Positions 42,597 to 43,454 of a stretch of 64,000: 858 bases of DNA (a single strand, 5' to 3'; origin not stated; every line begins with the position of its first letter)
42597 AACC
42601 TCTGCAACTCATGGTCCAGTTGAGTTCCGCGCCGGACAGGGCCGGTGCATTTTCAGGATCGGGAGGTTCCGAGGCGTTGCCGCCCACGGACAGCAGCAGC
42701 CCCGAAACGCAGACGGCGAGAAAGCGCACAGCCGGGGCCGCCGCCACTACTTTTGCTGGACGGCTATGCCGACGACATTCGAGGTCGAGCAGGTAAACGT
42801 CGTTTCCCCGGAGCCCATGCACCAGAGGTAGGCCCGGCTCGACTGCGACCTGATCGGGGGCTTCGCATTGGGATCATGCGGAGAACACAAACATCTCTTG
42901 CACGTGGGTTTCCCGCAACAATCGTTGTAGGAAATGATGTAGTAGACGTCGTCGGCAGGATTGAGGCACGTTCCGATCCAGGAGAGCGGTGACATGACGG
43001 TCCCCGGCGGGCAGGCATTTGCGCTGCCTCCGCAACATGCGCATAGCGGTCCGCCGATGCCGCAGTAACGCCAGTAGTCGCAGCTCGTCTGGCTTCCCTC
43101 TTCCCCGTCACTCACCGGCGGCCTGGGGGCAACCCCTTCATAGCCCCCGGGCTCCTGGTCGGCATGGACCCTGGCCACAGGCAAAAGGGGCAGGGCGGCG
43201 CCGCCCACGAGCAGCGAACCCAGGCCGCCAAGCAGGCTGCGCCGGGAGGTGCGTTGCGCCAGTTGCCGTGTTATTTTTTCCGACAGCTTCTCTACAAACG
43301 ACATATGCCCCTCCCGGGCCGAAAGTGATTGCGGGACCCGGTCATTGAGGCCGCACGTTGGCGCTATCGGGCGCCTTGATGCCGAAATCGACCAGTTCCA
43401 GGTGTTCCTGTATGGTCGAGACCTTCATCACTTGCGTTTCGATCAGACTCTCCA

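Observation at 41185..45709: mauB-E-D-A type TTQ amine dehydrogenase operon with no mauF, amicyanin or mauG, and a different gene in the electron-acceptor slot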

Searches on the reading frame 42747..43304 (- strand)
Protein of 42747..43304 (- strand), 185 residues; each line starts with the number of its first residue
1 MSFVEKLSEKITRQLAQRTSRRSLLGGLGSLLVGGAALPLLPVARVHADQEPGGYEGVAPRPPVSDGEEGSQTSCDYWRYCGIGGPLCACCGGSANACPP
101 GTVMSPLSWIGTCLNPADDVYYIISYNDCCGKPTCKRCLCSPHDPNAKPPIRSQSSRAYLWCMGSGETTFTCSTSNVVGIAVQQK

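Call 3: search_protein_families(library=pfam, proteins=[window:42747-43304:-], max_evalue=0.01)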
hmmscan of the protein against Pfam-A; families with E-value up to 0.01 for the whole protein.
window:42747-43304:- (185 aa): 1 family
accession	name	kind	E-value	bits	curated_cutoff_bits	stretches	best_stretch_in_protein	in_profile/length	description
PF02975.19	Me-amine-dh_L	-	8.2e-38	129.8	25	1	70-179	3-112/113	Methylamine dehydrogenase, L chain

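Call 4: search_protein_families(library=ncbifam, proteins=[window:42747-43304:-], max_evalue=0.01)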
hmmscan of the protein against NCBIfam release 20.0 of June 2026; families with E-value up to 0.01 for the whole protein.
window:42747-43304:- (185 aa): 1 family
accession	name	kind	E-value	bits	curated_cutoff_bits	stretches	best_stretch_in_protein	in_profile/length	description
TIGR02659.1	TTQ_MADH_Lt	equivalog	2.6e-43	148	196.85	1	5-181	8-185/186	methylamine dehydrogenase (amicyanin) small subunit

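Call 5: search_solved_structures(query=window:42747-43304:-, show_alignments=4, max_evalue=0.01)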
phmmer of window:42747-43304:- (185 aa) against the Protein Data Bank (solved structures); distinct sequences matched with E-value up to 0.01: 11.
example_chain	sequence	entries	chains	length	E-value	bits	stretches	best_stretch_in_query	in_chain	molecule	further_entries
3c75_L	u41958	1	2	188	2.1e-40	141.8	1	6-181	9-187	Methylamine dehydrogenase light chain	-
2agl_D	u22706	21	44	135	3.2e-34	121.6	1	56-181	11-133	Aromatic amine dehydrogenase | Aromatic amine dehydrogenase; chain D, H | AROMATIC AMINE DEHYDROGENASE BETA SUBUNIT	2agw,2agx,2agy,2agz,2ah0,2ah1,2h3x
2i0r_D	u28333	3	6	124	5.1e-34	120.9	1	69-181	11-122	Aromatic Amine Dehydrogenase | Aralkylamine dehydrogenase light chain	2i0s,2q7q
2ojy_D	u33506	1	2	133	7.9e-34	120.3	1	56-181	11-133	Aromatic amine dehydrogenase, small subunit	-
2hkr_D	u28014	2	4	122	1.2e-33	119.7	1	69-181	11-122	Aromatic amine dehydrogenase, small subunit | Aromatic amine dehydrogenase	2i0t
4o1q_C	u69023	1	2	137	1e-25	93.8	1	68-181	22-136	Methylamine dehydrogenase light chain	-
3l4m_C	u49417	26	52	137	1.7e-25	93.1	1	70-181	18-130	Methylamine dehydrogenase light chain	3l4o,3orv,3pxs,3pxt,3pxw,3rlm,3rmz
1mae_L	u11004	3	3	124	2.6e-25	92.5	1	70-180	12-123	METHYLAMINE DEHYDROGENASE (LIGHT SUBUNIT)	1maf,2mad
1mg2_B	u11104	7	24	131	4e-25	91.9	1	70-181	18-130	Methylamine dehydrogenase, light chain | Methylamine dehydrogenase light chain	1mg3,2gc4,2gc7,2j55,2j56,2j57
2bbk_L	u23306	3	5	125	4.1e-25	91.9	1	72-181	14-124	METHYLAMINE DEHYDROGENASE (LIGHT SUBUNIT) | Methylamine dehydrogenase light chain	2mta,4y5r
1mda_L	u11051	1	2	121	1.9e-24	89.7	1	70-179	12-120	METHYLAMINE DEHYDROGENASE (LIGHT SUBUNIT)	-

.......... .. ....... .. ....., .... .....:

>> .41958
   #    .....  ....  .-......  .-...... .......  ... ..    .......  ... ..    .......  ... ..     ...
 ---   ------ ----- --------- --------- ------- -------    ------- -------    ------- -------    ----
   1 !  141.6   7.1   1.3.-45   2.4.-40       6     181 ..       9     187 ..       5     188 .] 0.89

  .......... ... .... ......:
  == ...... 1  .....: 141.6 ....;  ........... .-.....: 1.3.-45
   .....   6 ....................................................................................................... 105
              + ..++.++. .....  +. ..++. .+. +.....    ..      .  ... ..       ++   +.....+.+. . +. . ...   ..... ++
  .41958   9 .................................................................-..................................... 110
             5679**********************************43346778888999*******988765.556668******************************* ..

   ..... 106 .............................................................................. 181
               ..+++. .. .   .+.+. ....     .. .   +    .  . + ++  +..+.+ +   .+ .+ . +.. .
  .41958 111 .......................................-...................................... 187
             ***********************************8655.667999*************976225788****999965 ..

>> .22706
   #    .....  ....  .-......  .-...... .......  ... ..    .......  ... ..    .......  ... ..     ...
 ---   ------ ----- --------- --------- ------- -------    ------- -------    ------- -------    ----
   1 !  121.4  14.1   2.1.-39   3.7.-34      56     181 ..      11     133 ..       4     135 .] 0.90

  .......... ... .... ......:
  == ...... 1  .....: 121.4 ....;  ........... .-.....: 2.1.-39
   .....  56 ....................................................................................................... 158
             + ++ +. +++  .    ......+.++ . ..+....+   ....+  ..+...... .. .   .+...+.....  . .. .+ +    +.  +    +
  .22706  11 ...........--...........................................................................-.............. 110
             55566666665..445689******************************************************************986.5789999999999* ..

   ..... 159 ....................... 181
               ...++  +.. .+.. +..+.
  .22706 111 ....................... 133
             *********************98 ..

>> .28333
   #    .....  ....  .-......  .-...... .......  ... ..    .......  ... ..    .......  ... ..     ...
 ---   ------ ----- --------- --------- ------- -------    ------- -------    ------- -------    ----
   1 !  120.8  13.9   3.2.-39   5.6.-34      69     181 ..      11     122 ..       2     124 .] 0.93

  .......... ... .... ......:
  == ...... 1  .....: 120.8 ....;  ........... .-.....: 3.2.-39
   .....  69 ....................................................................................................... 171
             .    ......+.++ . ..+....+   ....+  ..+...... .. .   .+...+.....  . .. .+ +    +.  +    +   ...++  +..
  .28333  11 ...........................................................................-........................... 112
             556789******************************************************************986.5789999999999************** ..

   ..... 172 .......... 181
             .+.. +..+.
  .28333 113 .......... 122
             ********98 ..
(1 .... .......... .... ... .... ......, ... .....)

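Call 17: find_homologous_proteins(query=window:42747-43304:-, max_evalue=0.00001)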
Query window:42747-43304:- (185 aa): 2759 proteins with E <= 0.00001 among 2984 candidates; the best 120 are listed.
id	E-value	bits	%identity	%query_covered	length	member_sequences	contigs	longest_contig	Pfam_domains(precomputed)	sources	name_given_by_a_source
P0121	2.1e-120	418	97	100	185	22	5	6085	PF02975.20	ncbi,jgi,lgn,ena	-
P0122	5.3e-83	296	67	100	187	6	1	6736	PF02975.20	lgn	-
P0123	2.3e-80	287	67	100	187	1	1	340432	PF02975.20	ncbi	-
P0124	2.5e-76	274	63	100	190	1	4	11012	PF02975.20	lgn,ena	-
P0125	3.1e-74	267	63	100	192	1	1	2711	PF02975.20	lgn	-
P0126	1.2e-72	262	63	100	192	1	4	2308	PF02975.20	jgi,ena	-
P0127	2.1e-72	261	61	99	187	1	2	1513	PF02975.20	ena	-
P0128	5.2e-72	260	60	100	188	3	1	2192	PF02975.20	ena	-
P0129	5.8e-72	260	61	99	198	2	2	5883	PF02975.20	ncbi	-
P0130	1.8e-71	258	61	99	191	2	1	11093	PF02975.20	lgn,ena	-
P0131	5.9e-71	256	62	99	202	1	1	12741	PF02975.20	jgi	jgi:methylamine dehydrogenase light chain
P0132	6.3e-71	256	61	100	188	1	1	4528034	PF02975.20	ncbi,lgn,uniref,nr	ncbi:methylamine dehydrogenase light chain [Sphingosinicella microcystinivorans]|uniref:methylamine 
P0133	7.7e-71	256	60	99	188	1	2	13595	PF02975.20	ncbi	-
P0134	1.8e-70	255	59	99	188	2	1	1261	PF02975.20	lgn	-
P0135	3.3e-70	254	59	99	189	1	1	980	PF02975.20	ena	-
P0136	1.0e-69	252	59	100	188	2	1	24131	PF02975.20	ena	-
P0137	3.4e-69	251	59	100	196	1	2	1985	PF02975.20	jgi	jgi:methylamine dehydrogenase light chain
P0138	6.3e-69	250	59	100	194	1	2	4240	PF02975.20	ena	-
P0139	1.7e-68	248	58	100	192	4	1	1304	PF02975.20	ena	-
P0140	1.8e-68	248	58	99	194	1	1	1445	PF02975.20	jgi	jgi:methylamine dehydrogenase light chain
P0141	1.3e-67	245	55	99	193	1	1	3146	PF02975.20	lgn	-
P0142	6.6e-67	243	57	98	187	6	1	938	PF02975.20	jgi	jgi:methylamine dehydrogenase light chain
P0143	5.0e-66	240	57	100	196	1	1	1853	PF02975.20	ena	-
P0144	1.4e-65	239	57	100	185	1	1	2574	PF02975.20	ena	-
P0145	1.6e-65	239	56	99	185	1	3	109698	PF02975.20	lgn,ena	-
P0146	4.1e-65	237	56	99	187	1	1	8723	PF02975.20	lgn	-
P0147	4.1e-65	237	59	99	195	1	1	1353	PF02975.20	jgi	jgi:methylamine dehydrogenase light chain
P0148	5.0e-65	237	57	100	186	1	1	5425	PF02975.20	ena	-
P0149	1.6e-64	235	55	100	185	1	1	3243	PF02975.20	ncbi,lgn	ncbi:MAG: methylamine dehydrogenase light chain [Pseudomonadota bacterium]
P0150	2.0e-64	235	58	99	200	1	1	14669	PF02975.20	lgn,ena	-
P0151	3.0e-64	234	57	99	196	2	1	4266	PF02975.20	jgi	jgi:methylamine dehydrogenase light chain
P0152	8.9e-64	233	57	99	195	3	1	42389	PF02975.20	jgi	jgi:methylamine dehydrogenase light chain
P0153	9.8e-64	233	57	99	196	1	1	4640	PF02975.20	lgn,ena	-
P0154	1.0e-63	233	55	100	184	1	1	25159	PF02975.20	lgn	-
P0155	1.1e-63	233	57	100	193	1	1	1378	PF02975.20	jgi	jgi:methylamine dehydrogenase light chain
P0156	1.3e-63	232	56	99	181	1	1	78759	PF02975.20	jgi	jgi:methylamine dehydrogenase light chain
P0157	2.1e-63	232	54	98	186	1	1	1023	PF02975.20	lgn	-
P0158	3.2e-63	231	56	99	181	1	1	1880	PF02975.20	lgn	-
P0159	3.3e-63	231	57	97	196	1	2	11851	PF02975.20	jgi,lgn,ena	-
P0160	3.8e-63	231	58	99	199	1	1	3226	PF02975.20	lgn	-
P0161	6.2e-63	230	55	99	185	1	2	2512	PF02975.20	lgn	-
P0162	7.1e-63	230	58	100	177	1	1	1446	PF02975.20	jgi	-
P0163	8.3e-63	230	56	99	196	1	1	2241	PF02975.20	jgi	jgi:methylamine dehydrogenase light chain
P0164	1.3e-62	229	57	99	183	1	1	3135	PF02975.20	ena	-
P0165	1.5e-62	229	58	100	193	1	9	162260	PF02975.20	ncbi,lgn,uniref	ncbi:methylamine dehydrogenase light chain [Sphingobium sp. AN641]|uniref:methylamine dehydrogenase 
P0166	1.8e-62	229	55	100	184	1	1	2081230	PF02975.20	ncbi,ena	-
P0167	1.9e-62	229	53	99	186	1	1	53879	PF02975.20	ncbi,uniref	ncbi:methylamine dehydrogenase light chain [Kordiimonas sp.]|uniref:methylamine dehydrogenase light 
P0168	2.1e-62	228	55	99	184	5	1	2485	PF02975.20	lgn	-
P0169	2.2e-62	228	56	99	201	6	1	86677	PF02975.20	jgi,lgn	jgi:methylamine dehydrogenase light chain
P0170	2.8e-62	228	55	99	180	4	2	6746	PF02975.20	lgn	-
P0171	3.1e-62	228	58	100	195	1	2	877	PF02975.20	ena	-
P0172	3.1e-62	228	54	99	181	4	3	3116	PF02975.20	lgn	-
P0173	6.8e-62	227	54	99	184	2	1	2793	PF02975.20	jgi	-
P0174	7.0e-62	227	53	99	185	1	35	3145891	PF02975.20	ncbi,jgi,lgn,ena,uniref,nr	ncbi:methylamine dehydrogenase light chain [Luteithermobacter gelatinilyticus]|uniref:methylamine de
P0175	8.2e-62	226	54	100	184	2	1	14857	PF02975.20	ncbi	-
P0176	8.5e-62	226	55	100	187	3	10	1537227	PF02975.20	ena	-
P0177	1.7e-61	225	56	100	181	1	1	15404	PF02975.20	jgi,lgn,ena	jgi:methylamine dehydrogenase light chain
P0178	1.9e-61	225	56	97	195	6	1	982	PF02975.20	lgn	-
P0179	2.4e-61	225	55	99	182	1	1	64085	PF02975.20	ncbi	-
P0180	2.4e-61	225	52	99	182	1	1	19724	PF02975.20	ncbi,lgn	ncbi:MAG: methylamine dehydrogenase light chain [Pseudomonadota bacterium]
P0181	2.6e-61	225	55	99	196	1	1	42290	PF02975.20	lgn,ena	-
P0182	3.3e-61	224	55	99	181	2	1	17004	PF02975.20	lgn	-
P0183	3.7e-61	224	56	97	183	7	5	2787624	PF02975.20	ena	-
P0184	3.8e-61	224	53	99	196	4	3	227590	PF02975.20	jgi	jgi:methylamine dehydrogenase light chain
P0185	4.4e-61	224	54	99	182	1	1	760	PF02975.20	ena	-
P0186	5.8e-61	224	53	100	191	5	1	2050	PF02975.20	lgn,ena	-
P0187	7.4e-61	223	51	98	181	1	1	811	PF02975.20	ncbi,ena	-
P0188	8.5e-61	223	55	99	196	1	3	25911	PF02975.20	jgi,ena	-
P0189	1.0e-60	223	56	100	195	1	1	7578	PF02975.20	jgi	jgi:methylamine dehydrogenase light chain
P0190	1.9e-60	222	55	99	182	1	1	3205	PF02975.20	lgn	-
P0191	1.9e-60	222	52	99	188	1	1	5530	PF02975.20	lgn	-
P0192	2.3e-60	222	53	99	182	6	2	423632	PF02975.20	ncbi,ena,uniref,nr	ncbi:methylamine dehydrogenase light chain [Emcibacter nanhaiensis]|uniref:Methylamine dehydrogenase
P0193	2.5e-60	222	54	99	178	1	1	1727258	PF02975.20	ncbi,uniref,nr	ncbi:hypothetical protein GCM10017044_00740 [Kordiimonas sediminis]|uniref:Methylamine dehydrogenase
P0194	3.9e-60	221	54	97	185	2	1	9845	PF02975.20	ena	-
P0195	5.2e-60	221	53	99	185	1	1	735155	PF02975.20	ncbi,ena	-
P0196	5.4e-60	221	51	99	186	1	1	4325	PF02975.20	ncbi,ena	-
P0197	5.4e-60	221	57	99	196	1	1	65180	PF02975.20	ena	-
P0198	5.9e-60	220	53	99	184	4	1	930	PF02975.20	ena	-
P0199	6.0e-60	220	53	99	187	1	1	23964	PF02975.20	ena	-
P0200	6.7e-60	220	54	99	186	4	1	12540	PF02975.20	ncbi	-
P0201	6.8e-60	220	55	98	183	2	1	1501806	PF02975.20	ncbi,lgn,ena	-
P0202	1.0e-59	220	52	99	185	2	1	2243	PF02975.20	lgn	-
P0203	1.1e-59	219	55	98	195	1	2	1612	PF02975.20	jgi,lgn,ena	-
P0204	1.4e-59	219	54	99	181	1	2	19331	PF02975.20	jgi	jgi:methylamine dehydrogenase light chain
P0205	1.5e-59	219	52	99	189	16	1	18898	PF02975.20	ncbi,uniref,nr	ncbi:methylamine dehydrogenase light chain [Novosphingobium sp.]|uniref:methylamine dehydrogenase li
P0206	1.7e-59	219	54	99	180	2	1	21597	PF02975.20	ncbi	-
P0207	1.9e-59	219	55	99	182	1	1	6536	PF02975.20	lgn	-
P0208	2.0e-59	219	54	99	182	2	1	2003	PF02975.20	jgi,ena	-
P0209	2.3e-59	218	54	99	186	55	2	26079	PF02975.20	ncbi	-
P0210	2.4e-59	218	53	100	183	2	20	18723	PF02975.20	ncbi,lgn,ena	-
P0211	3.0e-59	218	52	100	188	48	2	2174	PF02975.20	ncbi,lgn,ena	-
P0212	3.1e-59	218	51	100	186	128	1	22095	PF02975.20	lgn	-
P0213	3.3e-59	218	54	99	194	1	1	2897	PF02975.20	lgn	-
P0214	4.1e-59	218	53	99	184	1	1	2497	PF02975.20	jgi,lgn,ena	-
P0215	4.1e-59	218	54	98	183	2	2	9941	PF02975.20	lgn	-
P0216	4.3e-59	218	51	100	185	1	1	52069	PF02975.20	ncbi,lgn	-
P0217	5.3e-59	217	52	99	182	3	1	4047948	PF02975.20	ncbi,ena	-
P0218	5.8e-59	217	54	99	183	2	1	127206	PF02975.20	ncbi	ncbi:MAG: methylamine dehydrogenase light chain [Parvularculaceae bacterium]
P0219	6.3e-59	217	54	99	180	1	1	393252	PF02975.20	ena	-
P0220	6.9e-59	217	53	99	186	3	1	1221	PF02975.20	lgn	-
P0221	7.5e-59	217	53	99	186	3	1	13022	PF02975.20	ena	-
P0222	9.0e-59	217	53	99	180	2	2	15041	PF02975.20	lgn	-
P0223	9.5e-59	216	51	100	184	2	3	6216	PF02975.20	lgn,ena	-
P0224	9.9e-59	216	53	100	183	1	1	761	PF02975.20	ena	-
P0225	1.1e-58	216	52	99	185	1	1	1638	PF02975.20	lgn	-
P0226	1.3e-58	216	51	98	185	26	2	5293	PF02975.20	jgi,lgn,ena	-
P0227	1.3e-58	216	50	99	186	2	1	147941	PF02975.20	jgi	-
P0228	1.3e-58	216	54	99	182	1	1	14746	PF02975.20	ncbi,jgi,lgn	-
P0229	1.3e-58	216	53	100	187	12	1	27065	PF02975.20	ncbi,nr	ncbi:MAG: methylamine dehydrogenase (amicyanin) light chain [Halieaceae bacterium]|nr:methylamine de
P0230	1.4e-58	216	51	99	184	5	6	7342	PF02975.20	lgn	-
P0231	1.4e-58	216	53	99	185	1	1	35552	PF02975.20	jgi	jgi:methylamine dehydrogenase light chain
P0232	1.6e-58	216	51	99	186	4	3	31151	PF02975.20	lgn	-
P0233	1.8e-58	216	53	100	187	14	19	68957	PF02975.20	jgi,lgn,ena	jgi:methylamine dehydrogenase light chain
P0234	1.8e-58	216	52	100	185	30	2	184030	PF02975.20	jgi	jgi:methylamine dehydrogenase light chain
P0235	1.9e-58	215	53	99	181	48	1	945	PF02975.20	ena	-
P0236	2.3e-58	215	52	99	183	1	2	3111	PF02975.20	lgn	-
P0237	2.7e-58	215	51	99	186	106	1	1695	PF02975.20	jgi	jgi:methylamine dehydrogenase light chain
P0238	2.7e-58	215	51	100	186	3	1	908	PF02975.20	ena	-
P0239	2.7e-58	215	53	99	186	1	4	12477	PF02975.20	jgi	jgi:methylamine dehydrogenase light chain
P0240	2.9e-58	215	52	99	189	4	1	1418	PF02975.20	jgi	jgi:methylamine dehydrogenase light chain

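Call 18: find_encoding_contigs(protein=P0123, flank=10000, max_places=2)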
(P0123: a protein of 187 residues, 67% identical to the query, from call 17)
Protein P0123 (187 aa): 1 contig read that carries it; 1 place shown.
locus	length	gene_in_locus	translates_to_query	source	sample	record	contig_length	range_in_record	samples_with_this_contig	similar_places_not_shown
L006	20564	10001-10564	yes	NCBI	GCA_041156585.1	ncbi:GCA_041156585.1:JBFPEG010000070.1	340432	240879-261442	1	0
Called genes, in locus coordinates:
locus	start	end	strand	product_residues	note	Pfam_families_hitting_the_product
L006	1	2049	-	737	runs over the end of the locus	PF01011:PQQ, PF13360:PQQ_2, PF13570:Beta-prop_ACSF4 (faint), PF01011:PQQ, PF13442:Cytochrome_CBB3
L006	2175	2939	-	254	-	PF00106:adh_short, PF01370:Epimerase, PF08659:KR, PF13460:NAD_binding_10 (faint), PF13561:adh_short_C2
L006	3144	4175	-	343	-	PF12833:HTH_18, PF00165:HTH_AraC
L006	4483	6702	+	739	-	PF07715:Plug, PF00593:TonB_dep_Rec_b-barrel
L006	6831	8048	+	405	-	PF02126:PTE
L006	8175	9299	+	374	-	PF06433:Me-amine-dh_H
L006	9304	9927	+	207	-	PF00578:AhpC-TSA (weak), PF08534:Redoxin, PF13098:Thioredoxin_2 (faint)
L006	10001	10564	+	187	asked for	PF02975:Me-amine-dh_L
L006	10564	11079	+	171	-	-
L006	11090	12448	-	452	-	PF01546:Peptidase_M20, PF07687:M20_dimer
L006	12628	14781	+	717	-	PF01804:Penicil_amidase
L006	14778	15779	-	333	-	PF12833:HTH_18, PF00165:HTH_AraC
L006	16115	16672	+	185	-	PF07291:MauE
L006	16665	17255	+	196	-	PF00578:AhpC-TSA, PF13098:Thioredoxin_2 (weak), PF13905:Thioredoxin_8 (weak)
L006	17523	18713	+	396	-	PF06433:Me-amine-dh_H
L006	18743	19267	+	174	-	PF02975:Me-amine-dh_L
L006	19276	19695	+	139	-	-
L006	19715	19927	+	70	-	-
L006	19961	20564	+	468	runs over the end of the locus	PF00171:Aldedh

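Call 19: find_encoding_contigs(protein=P0132, flank=10000, max_places=2)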
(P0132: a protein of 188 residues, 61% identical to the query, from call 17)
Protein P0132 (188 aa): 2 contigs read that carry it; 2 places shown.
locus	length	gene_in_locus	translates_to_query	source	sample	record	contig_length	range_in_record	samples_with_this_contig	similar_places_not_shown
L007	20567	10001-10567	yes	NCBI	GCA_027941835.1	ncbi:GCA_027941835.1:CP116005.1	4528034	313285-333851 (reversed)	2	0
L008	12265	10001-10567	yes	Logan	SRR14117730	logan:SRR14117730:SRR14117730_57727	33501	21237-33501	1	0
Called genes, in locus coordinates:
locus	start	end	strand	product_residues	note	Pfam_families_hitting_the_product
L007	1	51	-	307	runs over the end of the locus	PF23639:DUF7146, PF13362:Toprim_3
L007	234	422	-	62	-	PF12728:HTH_17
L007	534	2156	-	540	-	-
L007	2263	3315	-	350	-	PF20466:MmeI_TRD, PF20467:MmeI_C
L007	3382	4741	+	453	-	PF01527:HTH_Tnp_1, PF13551:HTH_29 (faint), PF13384:HTH_23, PF13518:HTH_28, PF13565:HTH_32, PF00665:rve, PF24764:rva_4 (weak), PF13683:rve_3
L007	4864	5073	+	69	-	PF20254:DMFA2_C (weak)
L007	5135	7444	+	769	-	PF07715:Plug, PF00593:TonB_dep_Rec_b-barrel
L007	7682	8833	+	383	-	PF06433:Me-amine-dh_H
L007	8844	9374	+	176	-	PF07291:MauE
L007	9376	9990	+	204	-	PF08534:Redoxin (weak), PF00578:AhpC-TSA (weak), PF13098:Thioredoxin_2 (weak), PF13905:Thioredoxin_8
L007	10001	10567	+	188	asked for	PF02975:Me-amine-dh_L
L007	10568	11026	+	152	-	PF00034:Cytochrom_C (weak), PF13442:Cytochrome_CBB3 (weak)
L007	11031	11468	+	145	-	-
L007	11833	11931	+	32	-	PF14690:Zn_ribbon_ISL3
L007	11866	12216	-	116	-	-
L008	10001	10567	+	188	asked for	PF02975:Me-amine-dh_L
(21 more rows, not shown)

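Call 20: find_encoding_contigs(protein=P0174, flank=10000, max_places=2)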
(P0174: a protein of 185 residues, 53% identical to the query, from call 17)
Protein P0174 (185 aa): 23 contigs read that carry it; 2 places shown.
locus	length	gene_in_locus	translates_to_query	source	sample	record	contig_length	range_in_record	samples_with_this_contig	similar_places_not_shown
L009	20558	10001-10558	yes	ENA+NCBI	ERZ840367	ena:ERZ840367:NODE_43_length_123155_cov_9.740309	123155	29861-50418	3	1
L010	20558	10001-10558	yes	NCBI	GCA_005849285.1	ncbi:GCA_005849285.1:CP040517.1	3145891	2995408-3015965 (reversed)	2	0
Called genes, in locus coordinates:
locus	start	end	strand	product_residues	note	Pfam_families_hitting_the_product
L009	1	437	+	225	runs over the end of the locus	PF00072:Response_reg, PF00196:GerE, PF08281:Sigma70_r4_2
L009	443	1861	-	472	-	PF00512:HisKA, PF02518:HATPase_c, PF00072:Response_reg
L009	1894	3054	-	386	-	PF08495:FIST, PF10442:FIST_C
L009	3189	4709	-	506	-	PF00171:Aldedh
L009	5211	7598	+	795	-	PF07715:Plug, PF00593:TonB_dep_Rec_b-barrel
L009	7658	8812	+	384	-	PF06433:Me-amine-dh_H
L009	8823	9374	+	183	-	PF07291:MauE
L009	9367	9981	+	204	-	PF00578:AhpC-TSA, PF08534:Redoxin, PF13098:Thioredoxin_2 (weak)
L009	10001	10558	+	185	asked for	PF02975:Me-amine-dh_L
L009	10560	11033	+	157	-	PF13442:Cytochrome_CBB3 (faint)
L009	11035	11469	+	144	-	-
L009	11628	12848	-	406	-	PF01494:FAD_binding_3 (faint), PF17885:Smoa_sbd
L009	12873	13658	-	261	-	PF00106:adh_short, PF08659:KR (weak), PF13561:adh_short_C2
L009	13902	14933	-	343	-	PF14525:AraC_binding_2, PF00165:HTH_AraC (faint), PF12833:HTH_18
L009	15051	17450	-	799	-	PF07715:Plug, PF00593:TonB_dep_Rec_b-barrel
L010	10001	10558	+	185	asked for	PF02975:Me-amine-dh_L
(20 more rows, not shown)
